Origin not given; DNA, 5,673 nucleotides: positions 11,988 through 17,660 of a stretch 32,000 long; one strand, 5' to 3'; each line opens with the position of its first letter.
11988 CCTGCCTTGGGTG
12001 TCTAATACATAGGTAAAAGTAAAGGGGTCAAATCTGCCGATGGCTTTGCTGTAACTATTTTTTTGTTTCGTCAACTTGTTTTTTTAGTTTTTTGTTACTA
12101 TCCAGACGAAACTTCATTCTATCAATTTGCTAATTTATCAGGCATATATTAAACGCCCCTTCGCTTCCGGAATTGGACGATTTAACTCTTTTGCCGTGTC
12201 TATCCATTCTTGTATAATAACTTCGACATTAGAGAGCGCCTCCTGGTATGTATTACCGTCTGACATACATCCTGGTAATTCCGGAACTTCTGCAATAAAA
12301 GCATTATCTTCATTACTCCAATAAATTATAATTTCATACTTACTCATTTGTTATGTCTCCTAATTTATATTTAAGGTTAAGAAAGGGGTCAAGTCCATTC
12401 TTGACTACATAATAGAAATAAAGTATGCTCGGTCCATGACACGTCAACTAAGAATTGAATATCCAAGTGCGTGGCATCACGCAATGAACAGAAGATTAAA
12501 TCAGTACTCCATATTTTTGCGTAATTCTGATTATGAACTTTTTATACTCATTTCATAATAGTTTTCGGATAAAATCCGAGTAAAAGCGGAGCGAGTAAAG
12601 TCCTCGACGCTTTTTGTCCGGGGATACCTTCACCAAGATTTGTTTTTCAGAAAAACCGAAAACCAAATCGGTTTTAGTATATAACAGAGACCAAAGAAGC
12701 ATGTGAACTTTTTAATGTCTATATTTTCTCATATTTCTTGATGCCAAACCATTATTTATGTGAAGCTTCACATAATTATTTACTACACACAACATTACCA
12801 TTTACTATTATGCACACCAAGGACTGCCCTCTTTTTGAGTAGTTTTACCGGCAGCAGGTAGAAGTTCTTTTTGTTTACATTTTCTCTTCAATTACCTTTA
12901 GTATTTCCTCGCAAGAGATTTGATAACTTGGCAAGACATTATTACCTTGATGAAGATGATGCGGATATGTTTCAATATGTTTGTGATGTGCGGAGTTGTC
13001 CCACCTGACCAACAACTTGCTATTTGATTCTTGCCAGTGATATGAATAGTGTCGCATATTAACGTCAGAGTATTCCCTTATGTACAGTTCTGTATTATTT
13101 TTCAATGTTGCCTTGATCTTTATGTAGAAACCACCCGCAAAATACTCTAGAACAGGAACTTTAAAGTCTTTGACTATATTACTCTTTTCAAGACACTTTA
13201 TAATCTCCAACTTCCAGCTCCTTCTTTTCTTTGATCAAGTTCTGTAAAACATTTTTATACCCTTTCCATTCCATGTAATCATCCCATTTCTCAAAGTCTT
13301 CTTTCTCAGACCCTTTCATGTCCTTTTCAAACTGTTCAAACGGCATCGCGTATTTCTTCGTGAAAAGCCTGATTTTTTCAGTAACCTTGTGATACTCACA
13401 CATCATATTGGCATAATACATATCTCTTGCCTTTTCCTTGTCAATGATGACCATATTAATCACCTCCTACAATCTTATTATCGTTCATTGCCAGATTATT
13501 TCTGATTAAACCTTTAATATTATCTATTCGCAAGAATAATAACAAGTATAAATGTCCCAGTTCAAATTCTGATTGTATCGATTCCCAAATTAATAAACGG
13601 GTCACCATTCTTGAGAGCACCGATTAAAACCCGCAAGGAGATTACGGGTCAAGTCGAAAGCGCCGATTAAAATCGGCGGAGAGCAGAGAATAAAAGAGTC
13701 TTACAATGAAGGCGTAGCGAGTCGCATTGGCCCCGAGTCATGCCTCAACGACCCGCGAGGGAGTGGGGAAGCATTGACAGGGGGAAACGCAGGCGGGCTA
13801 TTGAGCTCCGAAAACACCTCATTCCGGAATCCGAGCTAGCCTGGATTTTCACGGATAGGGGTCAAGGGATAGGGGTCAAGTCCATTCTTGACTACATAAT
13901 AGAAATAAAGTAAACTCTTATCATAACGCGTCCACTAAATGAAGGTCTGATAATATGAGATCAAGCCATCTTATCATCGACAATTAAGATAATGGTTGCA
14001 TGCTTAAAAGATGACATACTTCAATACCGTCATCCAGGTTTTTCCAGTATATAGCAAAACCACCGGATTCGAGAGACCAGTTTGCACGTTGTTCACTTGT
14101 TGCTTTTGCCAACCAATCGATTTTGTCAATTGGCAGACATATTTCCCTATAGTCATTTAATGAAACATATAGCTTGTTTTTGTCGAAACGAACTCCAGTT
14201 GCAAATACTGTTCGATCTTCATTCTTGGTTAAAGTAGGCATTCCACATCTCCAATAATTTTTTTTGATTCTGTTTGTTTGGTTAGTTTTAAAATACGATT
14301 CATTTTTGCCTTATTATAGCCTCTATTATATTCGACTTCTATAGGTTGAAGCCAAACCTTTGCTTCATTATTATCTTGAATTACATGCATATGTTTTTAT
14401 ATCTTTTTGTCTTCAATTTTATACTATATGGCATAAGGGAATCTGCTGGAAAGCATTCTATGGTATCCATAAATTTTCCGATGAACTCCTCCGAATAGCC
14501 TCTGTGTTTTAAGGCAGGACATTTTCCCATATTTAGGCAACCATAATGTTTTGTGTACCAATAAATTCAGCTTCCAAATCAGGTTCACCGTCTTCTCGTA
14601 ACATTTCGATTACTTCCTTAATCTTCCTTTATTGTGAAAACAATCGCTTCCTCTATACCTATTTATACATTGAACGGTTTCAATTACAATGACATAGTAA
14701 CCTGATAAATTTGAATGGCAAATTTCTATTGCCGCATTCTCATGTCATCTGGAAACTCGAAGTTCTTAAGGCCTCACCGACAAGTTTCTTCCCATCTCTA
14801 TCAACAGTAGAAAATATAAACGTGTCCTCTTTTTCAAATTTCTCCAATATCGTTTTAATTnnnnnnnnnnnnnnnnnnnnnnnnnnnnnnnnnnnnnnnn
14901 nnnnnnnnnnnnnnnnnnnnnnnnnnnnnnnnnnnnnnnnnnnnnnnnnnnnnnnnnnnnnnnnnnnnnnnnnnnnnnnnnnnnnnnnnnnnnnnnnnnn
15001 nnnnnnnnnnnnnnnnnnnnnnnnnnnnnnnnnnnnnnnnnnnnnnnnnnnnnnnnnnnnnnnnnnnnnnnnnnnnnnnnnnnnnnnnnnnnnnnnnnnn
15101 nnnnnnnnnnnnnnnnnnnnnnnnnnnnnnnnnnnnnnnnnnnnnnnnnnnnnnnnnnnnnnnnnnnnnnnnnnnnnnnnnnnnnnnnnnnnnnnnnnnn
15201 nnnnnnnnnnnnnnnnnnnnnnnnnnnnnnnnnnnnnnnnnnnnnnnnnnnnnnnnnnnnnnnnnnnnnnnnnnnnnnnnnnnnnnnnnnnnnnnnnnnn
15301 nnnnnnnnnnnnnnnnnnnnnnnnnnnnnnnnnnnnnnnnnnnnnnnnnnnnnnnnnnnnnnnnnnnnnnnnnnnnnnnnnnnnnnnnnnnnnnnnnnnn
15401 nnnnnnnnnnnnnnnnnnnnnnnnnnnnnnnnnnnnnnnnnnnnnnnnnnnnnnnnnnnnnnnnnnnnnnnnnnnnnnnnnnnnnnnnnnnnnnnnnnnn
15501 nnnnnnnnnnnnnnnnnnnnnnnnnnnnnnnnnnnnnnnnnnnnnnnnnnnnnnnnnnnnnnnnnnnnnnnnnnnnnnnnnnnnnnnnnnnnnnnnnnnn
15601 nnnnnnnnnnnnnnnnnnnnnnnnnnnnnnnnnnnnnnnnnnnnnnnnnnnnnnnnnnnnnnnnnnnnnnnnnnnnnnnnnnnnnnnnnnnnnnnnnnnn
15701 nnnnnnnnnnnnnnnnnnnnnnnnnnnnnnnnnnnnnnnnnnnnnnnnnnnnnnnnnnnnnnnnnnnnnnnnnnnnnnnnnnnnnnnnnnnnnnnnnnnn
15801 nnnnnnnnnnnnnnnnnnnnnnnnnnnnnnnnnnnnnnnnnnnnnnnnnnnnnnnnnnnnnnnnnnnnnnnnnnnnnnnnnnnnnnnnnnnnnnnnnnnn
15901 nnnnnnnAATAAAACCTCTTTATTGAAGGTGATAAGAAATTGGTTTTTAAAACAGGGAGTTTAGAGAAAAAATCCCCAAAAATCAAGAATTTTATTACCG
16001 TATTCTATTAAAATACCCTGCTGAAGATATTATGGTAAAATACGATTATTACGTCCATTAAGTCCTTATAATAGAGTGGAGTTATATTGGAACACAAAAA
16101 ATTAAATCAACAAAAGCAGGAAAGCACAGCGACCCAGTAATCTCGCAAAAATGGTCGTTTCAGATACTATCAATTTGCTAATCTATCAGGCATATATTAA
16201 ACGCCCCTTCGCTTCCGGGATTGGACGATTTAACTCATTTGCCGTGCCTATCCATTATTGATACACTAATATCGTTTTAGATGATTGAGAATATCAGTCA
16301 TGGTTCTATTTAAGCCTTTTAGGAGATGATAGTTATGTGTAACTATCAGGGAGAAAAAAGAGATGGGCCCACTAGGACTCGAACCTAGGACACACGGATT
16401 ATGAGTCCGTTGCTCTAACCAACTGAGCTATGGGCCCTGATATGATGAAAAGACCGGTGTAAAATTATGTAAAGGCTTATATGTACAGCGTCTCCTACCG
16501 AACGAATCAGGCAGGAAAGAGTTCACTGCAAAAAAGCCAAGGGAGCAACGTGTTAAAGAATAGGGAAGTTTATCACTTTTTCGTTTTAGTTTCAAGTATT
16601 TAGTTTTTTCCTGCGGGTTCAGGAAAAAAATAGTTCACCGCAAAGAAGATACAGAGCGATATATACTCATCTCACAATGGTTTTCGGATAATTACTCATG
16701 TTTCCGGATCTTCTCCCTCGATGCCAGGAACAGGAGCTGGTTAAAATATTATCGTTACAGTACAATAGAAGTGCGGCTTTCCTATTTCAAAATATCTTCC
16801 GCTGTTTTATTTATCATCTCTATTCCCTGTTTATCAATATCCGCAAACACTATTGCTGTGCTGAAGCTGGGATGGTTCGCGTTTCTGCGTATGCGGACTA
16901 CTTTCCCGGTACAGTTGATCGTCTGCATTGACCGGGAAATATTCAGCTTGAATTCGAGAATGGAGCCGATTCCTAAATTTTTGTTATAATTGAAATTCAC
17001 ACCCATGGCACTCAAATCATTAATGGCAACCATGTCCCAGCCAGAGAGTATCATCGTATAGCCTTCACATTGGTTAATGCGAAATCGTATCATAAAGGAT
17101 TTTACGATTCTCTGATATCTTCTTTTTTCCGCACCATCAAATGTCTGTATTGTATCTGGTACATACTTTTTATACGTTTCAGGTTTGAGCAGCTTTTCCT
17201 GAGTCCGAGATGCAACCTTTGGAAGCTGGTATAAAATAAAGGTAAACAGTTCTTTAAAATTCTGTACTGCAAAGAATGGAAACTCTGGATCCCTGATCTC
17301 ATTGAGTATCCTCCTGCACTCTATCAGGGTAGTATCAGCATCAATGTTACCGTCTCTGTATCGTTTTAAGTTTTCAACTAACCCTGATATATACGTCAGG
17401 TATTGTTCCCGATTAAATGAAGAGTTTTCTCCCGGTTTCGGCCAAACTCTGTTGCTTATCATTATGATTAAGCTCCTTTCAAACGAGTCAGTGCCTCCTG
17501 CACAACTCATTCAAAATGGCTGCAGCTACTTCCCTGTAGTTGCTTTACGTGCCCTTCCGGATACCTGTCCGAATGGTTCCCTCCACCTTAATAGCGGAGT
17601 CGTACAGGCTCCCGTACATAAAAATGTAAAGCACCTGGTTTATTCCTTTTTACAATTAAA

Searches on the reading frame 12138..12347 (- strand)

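Call 50: search_protein_families(library=pfam, proteins=[window:12138-12347:-], max_evalue=0.0001)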
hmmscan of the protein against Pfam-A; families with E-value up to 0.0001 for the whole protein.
window:12138-12347:- (69 aa): 2 families
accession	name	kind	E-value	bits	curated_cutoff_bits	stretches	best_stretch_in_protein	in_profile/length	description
PF15919.11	HicB_lk_antitox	-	1.1e-09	38.9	27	1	4-63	1-59/123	HicB_like antitoxin of bacterial toxin-antitoxin system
PF21748.3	UPF0150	-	7.4e-08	32.7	27.3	1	9-60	12-64/64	UPF0150-like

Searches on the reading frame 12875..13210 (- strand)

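Call 50: search_protein_families(library=pfam, proteins=[window:12875-13210:-], max_evalue=0.0001)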
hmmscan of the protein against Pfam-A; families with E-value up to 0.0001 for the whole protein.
window:12875-13210:- (111 aa): 1 family
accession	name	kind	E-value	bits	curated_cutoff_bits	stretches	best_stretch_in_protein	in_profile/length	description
PF20126.4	TumE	-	7.2e-21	74.4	23.4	1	35-110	2-79/81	Toxin TumE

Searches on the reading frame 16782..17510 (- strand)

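Call 10: search_protein_families(library=pfam, proteins=[window:16782-17510:-], max_evalue=0.001)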
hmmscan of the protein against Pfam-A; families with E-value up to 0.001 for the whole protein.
window:16782-17510:- (242 aa): 1 family
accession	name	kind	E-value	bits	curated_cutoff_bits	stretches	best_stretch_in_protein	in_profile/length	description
PF07238.19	PilZ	-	8.3e-08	32.9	22.5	1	128-231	1-94/102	PilZ domain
